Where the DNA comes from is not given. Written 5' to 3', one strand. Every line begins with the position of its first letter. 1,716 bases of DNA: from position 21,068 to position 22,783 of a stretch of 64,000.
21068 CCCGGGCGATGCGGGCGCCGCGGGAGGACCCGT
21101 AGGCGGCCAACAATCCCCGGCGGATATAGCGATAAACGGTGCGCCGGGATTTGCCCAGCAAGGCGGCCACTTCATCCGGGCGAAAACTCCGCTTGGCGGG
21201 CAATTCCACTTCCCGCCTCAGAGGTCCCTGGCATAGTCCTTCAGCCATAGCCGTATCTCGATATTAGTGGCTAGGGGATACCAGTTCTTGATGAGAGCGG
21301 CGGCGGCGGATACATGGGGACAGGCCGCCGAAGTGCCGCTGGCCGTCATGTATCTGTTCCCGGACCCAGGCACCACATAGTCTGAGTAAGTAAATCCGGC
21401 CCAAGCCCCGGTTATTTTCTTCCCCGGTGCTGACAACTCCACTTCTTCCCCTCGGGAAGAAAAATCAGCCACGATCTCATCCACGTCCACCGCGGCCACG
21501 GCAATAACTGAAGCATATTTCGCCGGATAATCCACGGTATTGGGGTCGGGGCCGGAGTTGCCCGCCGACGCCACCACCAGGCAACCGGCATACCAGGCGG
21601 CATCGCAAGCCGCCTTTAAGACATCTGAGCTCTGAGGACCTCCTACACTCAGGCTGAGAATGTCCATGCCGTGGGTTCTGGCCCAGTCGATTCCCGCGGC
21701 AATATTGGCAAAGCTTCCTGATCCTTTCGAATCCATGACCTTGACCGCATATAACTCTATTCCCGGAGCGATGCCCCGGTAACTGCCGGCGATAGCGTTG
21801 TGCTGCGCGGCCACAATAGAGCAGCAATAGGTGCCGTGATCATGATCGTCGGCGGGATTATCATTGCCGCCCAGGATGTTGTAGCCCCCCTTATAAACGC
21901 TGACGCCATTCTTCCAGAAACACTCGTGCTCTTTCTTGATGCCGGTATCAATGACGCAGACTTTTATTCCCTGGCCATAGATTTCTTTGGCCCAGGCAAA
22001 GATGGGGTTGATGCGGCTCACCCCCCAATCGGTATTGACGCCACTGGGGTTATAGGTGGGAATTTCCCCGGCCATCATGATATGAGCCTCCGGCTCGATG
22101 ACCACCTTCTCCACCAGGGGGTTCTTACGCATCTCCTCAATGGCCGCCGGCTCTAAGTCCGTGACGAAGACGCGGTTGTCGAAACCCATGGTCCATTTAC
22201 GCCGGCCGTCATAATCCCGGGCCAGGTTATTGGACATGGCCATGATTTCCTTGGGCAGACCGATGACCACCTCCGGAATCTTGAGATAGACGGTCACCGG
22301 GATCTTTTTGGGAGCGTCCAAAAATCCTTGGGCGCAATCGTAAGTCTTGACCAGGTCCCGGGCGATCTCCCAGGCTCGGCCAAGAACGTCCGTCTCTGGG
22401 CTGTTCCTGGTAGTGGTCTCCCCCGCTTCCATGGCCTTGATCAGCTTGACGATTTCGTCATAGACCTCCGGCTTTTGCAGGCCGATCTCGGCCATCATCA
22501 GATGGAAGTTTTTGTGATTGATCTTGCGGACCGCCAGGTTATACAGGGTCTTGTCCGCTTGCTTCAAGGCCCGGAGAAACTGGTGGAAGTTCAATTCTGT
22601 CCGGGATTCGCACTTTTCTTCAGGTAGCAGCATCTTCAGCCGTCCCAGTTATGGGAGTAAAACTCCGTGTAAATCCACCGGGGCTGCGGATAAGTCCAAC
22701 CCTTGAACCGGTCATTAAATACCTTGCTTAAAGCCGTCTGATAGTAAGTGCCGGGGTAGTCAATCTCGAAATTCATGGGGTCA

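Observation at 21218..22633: Subtilisin-family (S8) protease encoded inside the tail gene cluster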

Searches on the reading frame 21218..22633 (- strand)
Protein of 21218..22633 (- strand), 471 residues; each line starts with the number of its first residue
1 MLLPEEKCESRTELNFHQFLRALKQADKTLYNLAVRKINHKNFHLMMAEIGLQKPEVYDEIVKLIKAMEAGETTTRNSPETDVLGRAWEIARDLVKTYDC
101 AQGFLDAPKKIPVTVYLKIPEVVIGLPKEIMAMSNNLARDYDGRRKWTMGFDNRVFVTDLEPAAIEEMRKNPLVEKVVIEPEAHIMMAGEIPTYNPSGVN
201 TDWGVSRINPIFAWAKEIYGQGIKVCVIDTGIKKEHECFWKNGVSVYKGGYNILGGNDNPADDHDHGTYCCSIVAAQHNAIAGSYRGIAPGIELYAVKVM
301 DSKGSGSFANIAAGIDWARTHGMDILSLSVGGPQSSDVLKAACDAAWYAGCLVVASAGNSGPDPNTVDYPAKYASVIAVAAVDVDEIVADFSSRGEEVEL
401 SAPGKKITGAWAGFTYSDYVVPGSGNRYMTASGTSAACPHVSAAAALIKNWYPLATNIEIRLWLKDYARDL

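Call 3: search_protein_families(library=pfam, proteins=[window:21218-22633:-], max_evalue=0.01)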
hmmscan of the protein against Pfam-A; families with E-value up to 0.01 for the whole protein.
window:21218-22633:- (471 aa): 1 family
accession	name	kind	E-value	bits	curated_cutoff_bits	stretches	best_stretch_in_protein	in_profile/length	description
PF00082.27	Peptidase_S8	-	2.4e-52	178.5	21.8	1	220-468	1-273/288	Subtilase family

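Call 4: search_protein_families(library=phrogs, proteins=[window:21218-22633:-], max_evalue=0.01)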
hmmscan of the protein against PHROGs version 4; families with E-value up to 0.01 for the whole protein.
window:21218-22633:- (471 aa): 4 families
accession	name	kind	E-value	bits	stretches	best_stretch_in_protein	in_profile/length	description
phrog_3677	-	other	4.2e-69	234.5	1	167-464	544-823/1125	protease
phrog_9158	-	unknown function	9.2e-07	28.9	1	360-468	408-515/696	-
phrog_27200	-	unknown function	1.7e-05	23.4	1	244-314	324-382/1832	-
phrog_3964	-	unknown function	0.00035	20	1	223-453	276-531/779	-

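Call 5: search_dna_similar(query=window:21218-22633:-, collection=phages, mode=protein, max_rows=40)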
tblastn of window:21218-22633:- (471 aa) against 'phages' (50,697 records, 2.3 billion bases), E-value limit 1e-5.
Records with a match: 81; places in all: 81; records where one place covers at least 80% of the query: 0.
Best place of each record, by identity: <60% 81.
By first word of the organism name: Bacillus 53; Staphylococcus 13; Bacteriophage 10; Acinetobacter 2; Sinorhizobium 1; Moorella 1; Caudoviricetes 1.
By host as written in the record: - 13; Bacillus anthracis Sterne 10; Bacillus subtilis 7; Bacillus anthracis 7; Bacillus cereus 6; Bacillus subtilis BEST7003 2; Bacillus sp. 2; Bacillus subtilis W-23-S(r); Bacillus licheniformis ATCC 9945a 2; and 25 more.
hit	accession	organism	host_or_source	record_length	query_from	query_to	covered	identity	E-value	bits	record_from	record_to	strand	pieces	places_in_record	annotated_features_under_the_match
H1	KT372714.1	Bacillus phage vB_BtS_BMBtp16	Bacillus thuringiensis YBT-1518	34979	148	435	61%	31.5%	8e-24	111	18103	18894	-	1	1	subtilase family alkaline serine protease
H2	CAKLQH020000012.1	Acinetobacter phage MD-2021a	not known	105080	133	424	62%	28.9%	1e-18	95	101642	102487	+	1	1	Extracellular serine proteinase precursor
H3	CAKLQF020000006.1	Acinetobacter phage MD-2021a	not known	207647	133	424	62%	28.9%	1e-18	95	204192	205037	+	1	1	Extracellular serine proteinase precursor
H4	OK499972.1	Bacillus phage vB_BanS_Chewbecca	Bacillus anthracis Sterne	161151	196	435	51%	34.3%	9e-18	92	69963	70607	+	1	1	serine peptidase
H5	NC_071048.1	Bacillus phage vB_BanS_Chewbecca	Bacillus anthracis Sterne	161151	196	435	51%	34.3%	9e-18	92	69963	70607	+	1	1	protease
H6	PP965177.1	Bacillus phage KoopaTroopa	Bacillus thuringiensis serovar kurstaki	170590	196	435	51%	34.3%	1e-17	92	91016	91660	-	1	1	hypothetical protein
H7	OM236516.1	Bacillus phage FADO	Bacillus subtilis BEST7003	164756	199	452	54%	32.2%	7e-19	96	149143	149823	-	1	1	intracellular serine protease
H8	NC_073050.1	Bacillus phage FADO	Bacillus subtilis BEST7003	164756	199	452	54%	32.2%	7e-19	96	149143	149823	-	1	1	intracellular serine protease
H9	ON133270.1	Bacillus phage 2S-4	Rosselomorea vietnamensis FJAT-46955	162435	199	452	54%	32.2%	9e-19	96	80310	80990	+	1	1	none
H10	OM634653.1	Bacillus phage vB_BsuS_PJN02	Bacillus subtilis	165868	199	452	54%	32.2%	9e-19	96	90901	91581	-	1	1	subtilisin DY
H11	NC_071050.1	Bacillus phage vB_BsuS_PJN02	Bacillus subtilis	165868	199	452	54%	32.2%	9e-19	96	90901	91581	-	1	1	protease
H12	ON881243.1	Bacillus phage PK-3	Bacillus sp.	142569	199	452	54%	32.2%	2e-18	95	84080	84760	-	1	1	S8 family peptidase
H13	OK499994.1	Bacillus phage vB_BanS_Skywalker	Bacillus anthracis Sterne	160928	196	435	51%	33.9%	3e-18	94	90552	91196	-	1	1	serine peptidase S8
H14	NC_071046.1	Bacillus phage vB_BanS_Skywalker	Bacillus anthracis Sterne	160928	196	435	51%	33.9%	3e-18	94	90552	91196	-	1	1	protease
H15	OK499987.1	Bacillus phage vB_BanS_MrDarsey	Bacillus anthracis Sterne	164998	196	435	51%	33.9%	3e-18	94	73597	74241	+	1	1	subtilisin-like serine protease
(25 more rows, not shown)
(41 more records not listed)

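Call 9: find_homologous_proteins(query=window:21218-22633:-, max_evalue=1e-10)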
Query window:21218-22633:- (471 aa): 648 proteins with E <= 1e-10 among 8000 candidates; the best 120 are listed.
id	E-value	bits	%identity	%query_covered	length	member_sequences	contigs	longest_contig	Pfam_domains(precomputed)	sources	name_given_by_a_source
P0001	0.0e+0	1091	100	100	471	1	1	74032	PF00082.28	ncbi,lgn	ncbi:MAG: S8 family peptidase [Thermodesulfobacteriota bacterium]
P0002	2.5e-203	694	62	100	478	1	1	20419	PF00082.28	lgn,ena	-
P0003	9.7e-201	686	62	100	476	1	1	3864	PF00082.28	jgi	jgi:subtilisin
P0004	2.2e-200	684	62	100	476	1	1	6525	PF00082.28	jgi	jgi:subtilisin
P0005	2.0e-199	681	61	100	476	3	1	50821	PF00082.28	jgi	-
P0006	2.7e-199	681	62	100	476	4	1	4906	PF00082.28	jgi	jgi:subtilisin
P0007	5.0e-196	670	61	100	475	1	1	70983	PF00082.28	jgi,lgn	jgi:subtilisin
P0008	2.5e-194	664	61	100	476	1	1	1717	PF00082.28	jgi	-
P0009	4.8e-194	664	61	97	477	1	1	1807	PF00082.28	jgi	jgi:subtilisin family serine protease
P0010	4.1e-193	660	59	100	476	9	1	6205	PF00082.28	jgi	jgi:subtilisin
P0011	1.6e-192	659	60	100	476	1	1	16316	PF00082.28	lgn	-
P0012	9.5e-191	653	60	100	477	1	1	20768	PF00082.28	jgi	jgi:subtilisin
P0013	1.1e-190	652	61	100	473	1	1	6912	PF00082.28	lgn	-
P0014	2.0e-190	652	60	99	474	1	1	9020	PF00082.28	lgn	-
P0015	1.1e-189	649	58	100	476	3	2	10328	PF00082.28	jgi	-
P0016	1.2e-188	646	59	100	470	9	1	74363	PF00082.28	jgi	jgi:subtilisin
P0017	2.1e-186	638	59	97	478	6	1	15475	PF00082.28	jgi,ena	-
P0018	2.4e-185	635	60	99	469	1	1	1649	PF00082.28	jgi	jgi:subtilisin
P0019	7.8e-185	633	59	99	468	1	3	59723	PF00082.28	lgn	-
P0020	4.1e-184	631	57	100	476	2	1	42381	PF00082.28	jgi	jgi:subtilisin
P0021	4.5e-180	618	55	100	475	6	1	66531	PF00082.28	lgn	-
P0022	1.6e-178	612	58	100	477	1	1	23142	PF00082.28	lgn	-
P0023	1.2e-177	609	58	100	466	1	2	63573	PF00082.28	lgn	-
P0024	1.3e-176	606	59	100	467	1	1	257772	PF00082.28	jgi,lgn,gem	-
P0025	2.2e-175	602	55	100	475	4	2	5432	PF00082.28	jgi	jgi:subtilisin family serine protease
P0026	2.6e-172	592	56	100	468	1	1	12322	PF00082.28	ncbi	-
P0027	2.2e-170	586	56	100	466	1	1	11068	PF00082.28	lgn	-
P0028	7.3e-170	584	56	97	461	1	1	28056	PF00082.28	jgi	jgi:subtilisin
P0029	1.7e-169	583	55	97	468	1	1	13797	PF00082.28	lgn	-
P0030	4.3e-169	581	53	100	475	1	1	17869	PF00082.28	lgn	-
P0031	8.8e-163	560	54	100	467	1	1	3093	PF00082.28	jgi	jgi:subtilisin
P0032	8.0e-162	557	53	100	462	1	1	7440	PF00082.28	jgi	jgi:subtilisin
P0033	7.4e-161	554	72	72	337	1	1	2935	PF00082.28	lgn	-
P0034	2.1e-157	543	51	99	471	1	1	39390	PF00082.28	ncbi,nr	ncbi:MAG: S8 family peptidase [Thermodesulfobacteriota bacterium]|nr:S8 family peptidase [Thermodesu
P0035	5.8e-157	541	52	100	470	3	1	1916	PF00082.28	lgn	-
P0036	6.2e-157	541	52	100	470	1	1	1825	PF00082.28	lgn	-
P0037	2.2e-156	539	53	100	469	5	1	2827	PF00082.28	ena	-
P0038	8.9e-152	524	52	98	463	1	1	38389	PF00082.28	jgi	jgi:subtilisin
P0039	2.9e-149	516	50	100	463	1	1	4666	PF00082.28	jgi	jgi:subtilisin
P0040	5.4e-148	512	51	100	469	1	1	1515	PF00082.28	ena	-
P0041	2.0e-147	510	50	100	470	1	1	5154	PF00082.28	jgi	jgi:subtilisin family serine protease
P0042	3.8e-142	492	66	69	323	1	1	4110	PF00082.28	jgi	jgi:subtilisin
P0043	5.1e-138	479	66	69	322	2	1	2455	PF00082.28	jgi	jgi:subtilisin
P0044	1.7e-137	477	65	67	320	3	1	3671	PF00082.28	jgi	-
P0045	8.8e-131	455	47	100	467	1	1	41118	PF00082.28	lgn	-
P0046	8.6e-127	442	44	99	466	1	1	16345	PF00082.28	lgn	-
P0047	8.9e-127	442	47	97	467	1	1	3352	PF00082.28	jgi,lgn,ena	-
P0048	7.5e-124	432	54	76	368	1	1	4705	PF00082.28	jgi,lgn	jgi:subtilisin family serine protease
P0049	2.6e-120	420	53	76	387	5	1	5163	PF00082.28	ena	-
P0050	3.3e-120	420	63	61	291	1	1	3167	PF00082.28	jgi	jgi:subtilisin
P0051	7.0e-120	419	62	64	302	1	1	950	PF00082.28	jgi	jgi:subtilisin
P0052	5.0e-114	400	49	81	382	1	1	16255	PF00082.28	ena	-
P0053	7.7e-113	396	43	97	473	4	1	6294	PF00082.28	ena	-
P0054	8.7e-111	389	43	100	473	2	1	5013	PF00082.28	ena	-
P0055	1.5e-108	382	42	97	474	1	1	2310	PF00082.28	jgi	jgi:subtilisin family serine protease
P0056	9.5e-108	379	42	98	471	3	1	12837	PF00082.28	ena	-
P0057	1.2e-107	379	43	97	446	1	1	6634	PF00082.28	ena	-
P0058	7.6e-106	373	41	97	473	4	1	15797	PF00082.28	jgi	jgi:subtilisin family serine protease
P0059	6.0e-105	370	42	98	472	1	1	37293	PF00082.28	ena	-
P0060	3.6e-99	351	40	85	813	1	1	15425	PF14528.12,PF00082.28,PF14890.12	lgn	-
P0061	1.3e-95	339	42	97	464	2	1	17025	PF00082.28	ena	-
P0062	5.9e-93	330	45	80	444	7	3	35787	PF00082.28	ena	-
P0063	4.1e-90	321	44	77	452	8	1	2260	PF00082.28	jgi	jgi:subtilisin family serine protease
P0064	1.3e-83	299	48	61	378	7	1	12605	PF00082.28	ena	-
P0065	2.6e-69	252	45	65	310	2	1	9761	PF00082.28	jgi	jgi:subtilisin family serine protease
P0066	6.4e-57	211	42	65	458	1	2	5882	PF00082.28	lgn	-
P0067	2.6e-54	203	39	82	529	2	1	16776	PF05922.22,PF00082.28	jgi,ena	-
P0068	5.2e-51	192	40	75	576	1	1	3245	PF21027.4,PF22352.3,PF00801.27,PF00082.28,PF18911.7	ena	-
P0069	4.2e-49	186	46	57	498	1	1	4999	PF00082.28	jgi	-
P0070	4.2e-49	186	40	70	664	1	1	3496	PF05922.22,PF02369.23,PF00041.28,PF00082.28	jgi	-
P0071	6.6e-49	185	39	74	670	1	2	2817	PF21027.4,PF22352.3,PF00801.27,PF05922.22,PF00082.28,PF18911.7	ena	-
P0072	1.2e-48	184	39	74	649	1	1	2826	PF21027.4,PF22352.3,PF00801.27,PF05922.22,PF17963.8,PF00082.28,PF18911.7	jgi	jgi:PKD repeat protein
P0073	1.9e-48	183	43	58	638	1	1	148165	PF00395.26,PF00082.28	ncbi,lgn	-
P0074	4.0e-48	182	39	69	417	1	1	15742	PF00082.28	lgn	-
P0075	5.4e-48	182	41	67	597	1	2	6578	PF22352.3,PF17963.8,PF02369.23,PF00082.28,PF18911.7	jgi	-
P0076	8.7e-48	181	38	75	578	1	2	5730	PF13715.13,PF12985.14,PF13620.13,PF00082.28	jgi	-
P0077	1.2e-47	181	43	57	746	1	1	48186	PF00041.28,PF00082.28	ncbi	-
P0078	4.3e-47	179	40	66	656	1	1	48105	PF13715.13,PF22148.2,PF17802.8,PF13620.13,PF01835.26,PF09430.17,PF22904.4,PF17210.10,PF00082.28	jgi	jgi:subtilisin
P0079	6.9e-46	175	39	71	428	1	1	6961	PF00082.28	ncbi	-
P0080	1.0e-45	174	38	69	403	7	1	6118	PF00082.28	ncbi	ncbi:MAG: S8 family peptidase [Bacillota bacterium]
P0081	1.3e-45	174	40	66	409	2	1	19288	PF05922.22,PF00082.28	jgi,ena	-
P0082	1.4e-45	174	42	57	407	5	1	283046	PF05922.22,PF18237.7,PF00082.28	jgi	-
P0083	2.0e-45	174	37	71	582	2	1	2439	PF22352.3,PF00082.28,PF18911.7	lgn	-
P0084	2.1e-45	173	37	66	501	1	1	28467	PF13715.13,PF05922.22,PF13620.13,PF00082.28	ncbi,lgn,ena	-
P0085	8.2e-45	172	39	67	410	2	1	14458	PF00082.28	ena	-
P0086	1.0e-44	171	40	66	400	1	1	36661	PF00082.28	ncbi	-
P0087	1.4e-44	171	38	65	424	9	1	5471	PF00082.28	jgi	-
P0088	1.4e-44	171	44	53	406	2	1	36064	PF00082.28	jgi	-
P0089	1.5e-44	171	40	71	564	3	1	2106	PF17957.8,PF00082.28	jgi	jgi:subtilisin family serine protease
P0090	1.9e-44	170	38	66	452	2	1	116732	PF00082.28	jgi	jgi:subtilisin family serine protease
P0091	2.6e-44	170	45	52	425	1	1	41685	PF00082.28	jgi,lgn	jgi:subtilisin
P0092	5.4e-44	169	38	75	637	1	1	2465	PF00082.28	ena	-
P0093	7.9e-44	168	41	57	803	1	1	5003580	PF00041.28,PF00082.28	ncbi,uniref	ncbi:S8 family serine peptidase [Paenibacillus sp. BR2-3]|uniref:S8 family serine peptidase n=1 Tax=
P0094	1.3e-43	168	39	66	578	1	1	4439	PF22352.3,PF00801.27,PF00082.28,PF18911.7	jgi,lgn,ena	-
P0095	1.4e-43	167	42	54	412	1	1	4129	PF00082.28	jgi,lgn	jgi:subtilisin family serine protease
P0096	2.2e-43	167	41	57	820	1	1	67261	PF00395.26,PF00041.28,PF00082.28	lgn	-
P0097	2.5e-43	167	37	65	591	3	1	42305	PF00395.26,PF00082.28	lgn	-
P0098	2.6e-43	167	37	74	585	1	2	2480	PF05922.22,PF00041.28,PF00082.28,PF16656.12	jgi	jgi:subtilisin family serine protease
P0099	4.4e-43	166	37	75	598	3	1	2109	PF07705.18,PF00082.28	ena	-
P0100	1.0e-42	165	40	55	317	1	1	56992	PF00082.28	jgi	jgi:subtilisin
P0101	1.8e-42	164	39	58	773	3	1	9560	PF02225.28,PF00082.28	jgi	jgi:serine protease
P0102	2.6e-42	163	39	59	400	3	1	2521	PF00082.28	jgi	jgi:subtilisin family serine protease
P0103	3.4e-42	163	40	58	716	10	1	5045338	PF00041.28,PF00082.28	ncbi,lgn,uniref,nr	ncbi:S8 family serine peptidase [Paenibacillus sp. PK4536]|uniref:S8 family serine peptidase n=1 Tax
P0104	6.8e-42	162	41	54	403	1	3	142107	PF00082.28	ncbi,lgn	ncbi:MAG: S8 family peptidase [Elusimicrobiota bacterium]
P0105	1.1e-41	161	33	66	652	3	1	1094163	PF00041.28,PF00082.28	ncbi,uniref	ncbi:S8 family serine peptidase [Virgibacillus sp. L01]|uniref:S8 family serine peptidase n=1 Tax=Vi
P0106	1.1e-41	161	38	66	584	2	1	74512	PF18998.7,PF01835.26,PF00082.28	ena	-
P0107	3.7e-41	159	42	52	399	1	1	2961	PF00082.28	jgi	jgi:subtilisin family serine protease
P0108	3.7e-41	159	43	52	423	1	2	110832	PF00082.28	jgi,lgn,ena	jgi:subtilisin family serine protease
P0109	4.0e-41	159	39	66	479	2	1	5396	PF18237.7,PF00041.28,PF00082.28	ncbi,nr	ncbi:MAG: S8 family serine peptidase, partial [Candidatus Bathyarchaeota archaeon]|nr:S8 family seri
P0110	4.4e-41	159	40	57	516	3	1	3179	PF00082.28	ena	-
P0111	5.2e-41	159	38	57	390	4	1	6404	PF00082.28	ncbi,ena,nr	ncbi:MAG TPA: S8 family peptidase [Thermoleophilia bacterium]|nr:S8 family peptidase [Thermoleophili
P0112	5.8e-41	159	38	59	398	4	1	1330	PF00082.28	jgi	jgi:subtilisin family serine protease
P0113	8.1e-41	158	40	66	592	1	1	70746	PF05922.22,PF00082.28,PF16656.12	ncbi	-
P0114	1.0e-40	158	37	66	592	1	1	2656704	PF07705.18,PF00082.28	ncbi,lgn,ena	-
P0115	1.0e-40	158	38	65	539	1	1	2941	PF00082.28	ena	-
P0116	1.1e-40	158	38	59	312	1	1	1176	PF00082.28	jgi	jgi:subtilisin family serine protease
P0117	1.2e-40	158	39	58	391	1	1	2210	PF00082.28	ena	-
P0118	1.9e-40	157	38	66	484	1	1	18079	PF00082.28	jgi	jgi:subtilisin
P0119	2.2e-40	157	39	60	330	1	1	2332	PF05922.22,PF00082.28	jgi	jgi:subtilisin/minor extracellular protease Epr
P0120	3.2e-40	156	37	66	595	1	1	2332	PF05922.22,PF07705.18,PF00082.28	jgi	jgi:subtilisin family serine protease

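Call 10: find_related_loci(query=window:21218-22633:-, collection=viral_contigs, flank=10000)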
Query window:21218-22633:- (471 aa) in viral_contigs; peptide patterns used: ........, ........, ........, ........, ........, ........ (x = any residue, [..] = any of these).
7 stretches matched a pattern; 4 encode a relative of the query (tblastn E <= 1e-3); 4 distinct loci.
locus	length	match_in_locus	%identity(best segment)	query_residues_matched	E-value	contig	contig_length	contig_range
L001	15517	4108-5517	59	1-471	0e+0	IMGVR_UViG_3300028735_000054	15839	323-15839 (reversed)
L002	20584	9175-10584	58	1-471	0e+0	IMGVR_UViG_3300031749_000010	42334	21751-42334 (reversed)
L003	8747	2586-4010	55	1-471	5e-180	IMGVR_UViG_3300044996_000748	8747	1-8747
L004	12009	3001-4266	46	113-471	3e-100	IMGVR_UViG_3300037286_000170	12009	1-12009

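Call 11: find_encoding_contigs(protein=P0024, flank=10000, max_places=2)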
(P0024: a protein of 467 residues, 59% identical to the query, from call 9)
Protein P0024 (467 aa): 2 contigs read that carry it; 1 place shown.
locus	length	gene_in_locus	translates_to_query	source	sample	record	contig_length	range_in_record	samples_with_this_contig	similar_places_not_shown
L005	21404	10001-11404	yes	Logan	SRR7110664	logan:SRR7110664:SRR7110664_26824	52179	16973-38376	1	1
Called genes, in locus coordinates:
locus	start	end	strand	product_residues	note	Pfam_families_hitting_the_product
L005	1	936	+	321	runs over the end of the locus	-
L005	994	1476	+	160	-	-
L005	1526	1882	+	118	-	-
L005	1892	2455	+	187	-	-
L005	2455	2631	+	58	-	-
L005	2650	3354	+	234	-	PF24175:SU10_adaptor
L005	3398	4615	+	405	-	-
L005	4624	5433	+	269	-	-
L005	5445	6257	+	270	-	-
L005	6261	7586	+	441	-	-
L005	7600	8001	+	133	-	PF23140:Gp80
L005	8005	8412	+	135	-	-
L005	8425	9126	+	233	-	-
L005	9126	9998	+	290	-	-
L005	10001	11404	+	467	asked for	PF00082:Peptidase_S8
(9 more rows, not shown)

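Call 12: find_encoding_contigs(protein=P0016, flank=10000, max_places=2)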
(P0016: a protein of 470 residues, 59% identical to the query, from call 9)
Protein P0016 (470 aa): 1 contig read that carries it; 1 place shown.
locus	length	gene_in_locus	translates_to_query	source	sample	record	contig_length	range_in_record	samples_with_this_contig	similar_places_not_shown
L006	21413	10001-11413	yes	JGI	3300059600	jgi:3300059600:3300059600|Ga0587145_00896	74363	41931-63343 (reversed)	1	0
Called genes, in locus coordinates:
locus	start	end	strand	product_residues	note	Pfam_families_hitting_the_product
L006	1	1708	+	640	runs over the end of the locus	-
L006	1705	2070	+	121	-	-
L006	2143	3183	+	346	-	-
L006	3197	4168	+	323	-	-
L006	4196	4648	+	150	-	-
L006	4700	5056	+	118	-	-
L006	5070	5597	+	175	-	-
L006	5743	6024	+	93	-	-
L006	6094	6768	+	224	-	PF24175:SU10_adaptor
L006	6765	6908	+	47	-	-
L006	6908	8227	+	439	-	-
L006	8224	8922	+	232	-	-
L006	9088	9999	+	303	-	-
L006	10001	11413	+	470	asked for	PF00082:Peptidase_S8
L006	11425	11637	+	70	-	PF13384:HTH_23 (weak), PF12728:HTH_17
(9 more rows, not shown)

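Call 13: find_encoding_contigs(protein=P0045, flank=10000, max_places=2)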
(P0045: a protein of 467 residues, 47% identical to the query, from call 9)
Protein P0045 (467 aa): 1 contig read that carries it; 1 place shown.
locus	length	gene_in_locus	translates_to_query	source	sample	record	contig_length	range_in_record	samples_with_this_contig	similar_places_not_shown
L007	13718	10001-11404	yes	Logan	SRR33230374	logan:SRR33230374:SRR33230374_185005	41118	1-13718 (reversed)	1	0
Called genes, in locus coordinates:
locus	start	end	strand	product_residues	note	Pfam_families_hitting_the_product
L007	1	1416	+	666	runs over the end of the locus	-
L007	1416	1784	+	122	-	-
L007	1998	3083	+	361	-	-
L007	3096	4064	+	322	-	-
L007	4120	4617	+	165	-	-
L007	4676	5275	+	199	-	-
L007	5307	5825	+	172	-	-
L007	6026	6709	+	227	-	PF24175:SU10_adaptor (weak)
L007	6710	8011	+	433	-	-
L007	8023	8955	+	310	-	-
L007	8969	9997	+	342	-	-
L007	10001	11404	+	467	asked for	PF00082:Peptidase_S8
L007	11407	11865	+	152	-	-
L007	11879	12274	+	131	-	-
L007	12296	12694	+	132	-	PF23140:Gp80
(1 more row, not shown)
